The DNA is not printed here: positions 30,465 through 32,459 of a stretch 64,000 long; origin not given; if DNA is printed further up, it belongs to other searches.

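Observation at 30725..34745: Compact AT-rich element next to tRNA-Gln: a large serine recombinase plus a set of unrecognisable genes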

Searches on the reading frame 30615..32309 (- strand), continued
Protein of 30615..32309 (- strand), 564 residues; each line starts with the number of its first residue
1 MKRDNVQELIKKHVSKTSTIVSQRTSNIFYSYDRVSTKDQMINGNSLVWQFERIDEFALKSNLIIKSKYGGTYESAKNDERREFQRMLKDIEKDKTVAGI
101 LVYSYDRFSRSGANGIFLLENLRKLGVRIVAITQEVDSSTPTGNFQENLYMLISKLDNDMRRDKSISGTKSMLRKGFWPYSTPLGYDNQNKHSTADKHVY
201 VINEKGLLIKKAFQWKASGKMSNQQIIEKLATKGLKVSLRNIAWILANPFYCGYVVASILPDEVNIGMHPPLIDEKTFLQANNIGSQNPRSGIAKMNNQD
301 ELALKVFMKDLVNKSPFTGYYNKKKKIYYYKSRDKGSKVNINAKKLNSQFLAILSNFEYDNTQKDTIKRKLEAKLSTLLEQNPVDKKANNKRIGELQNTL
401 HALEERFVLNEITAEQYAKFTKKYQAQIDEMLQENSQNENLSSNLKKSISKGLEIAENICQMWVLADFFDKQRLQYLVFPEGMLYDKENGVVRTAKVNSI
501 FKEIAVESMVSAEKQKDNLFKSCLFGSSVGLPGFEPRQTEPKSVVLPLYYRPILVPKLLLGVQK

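Call 107: fold_search(model_id=the predicted structure, library=pdb)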
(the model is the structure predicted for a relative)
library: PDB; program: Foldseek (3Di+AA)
matches with E <= 10: 670; with E <= 0.001: 45
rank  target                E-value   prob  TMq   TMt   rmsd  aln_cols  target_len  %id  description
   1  9dxh_A                4.2e-17  1.00  0.38  0.40  15.4       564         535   17  attPmm and attBmm bound serine integrase complex in the pre-rotation state (released 2026-01-21)
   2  9dxd_A                5.2e-17  1.00  0.38  0.40  30.2       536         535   18  attLmm bound serine integrase and RDF complex in the pre-rotation state (released 2026-01-21)
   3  9y66_C                4.9e-16  1.00  0.26  0.27  28.7       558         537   16  attLsym bound serine integrase complex in the dimeric state (released 2026-02-04)
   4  9dxf_A                5.5e-16  1.00  0.39  0.41  30.6       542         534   18  attLmm bound serine integrase and RDF complex in the post-rotation state (released 2026-01-21)
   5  9y66_A                5.8e-16  1.00  0.27  0.28  17.9       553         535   16  attLsym bound serine integrase complex in the dimeric state (released 2026-02-04)
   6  9iu2_A                4.5e-13  1.00  0.33  0.38  16.8       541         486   12  Cryo-EM structure of the large serine recombinase Bxb1 in complex with attP and attB (GT/TT CDN) in the pre-strand exc (released 2026-03-04)
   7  9rah_B                5.6e-12  1.00  0.22  0.21  19.1       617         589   15  Autoinhibited PhiC31 integrase-attL complex (released 2026-02-11)
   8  9rah_A                5.1e-11  1.00  0.20  0.19  35.1       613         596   17  Autoinhibited PhiC31 integrase-attL complex (released 2026-02-11)
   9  9tep_A                1.1e-10  1.00  0.18  0.17  28.4       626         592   14  PhiC31 integraseS12A-attB-RDF complex (released 2026-02-11)
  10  4kis_A                2.5e-10  1.00  0.22  0.33  13.7       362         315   16  Crystal Structure of a LSR-DNA Complex (released 2013-07-10)
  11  4kis_C                2.3e-09  1.00  0.24  0.35  13.2       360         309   17  Crystal Structure of a LSR-DNA Complex (released 2013-07-10)
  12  4kis_B                4.4e-09  1.00  0.22  0.34  17.2       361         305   18  Crystal Structure of a LSR-DNA Complex (released 2013-07-10)
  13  4kis_D                2.8e-07  1.00  0.22  0.36  15.5       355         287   17  Crystal Structure of a LSR-DNA Complex (released 2013-07-10)
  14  6dnw_A                5.5e-07  1.00  0.18  0.40   9.7       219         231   22  Sequence Requirements of the Listeria innocua prophage attP site (released 2018-10-03)
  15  9rad_A                3.0e-06  1.00  0.16  0.19  19.2       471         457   14  PhiC31 integrase-attL complex: B-bound subregion (released 2026-02-11)
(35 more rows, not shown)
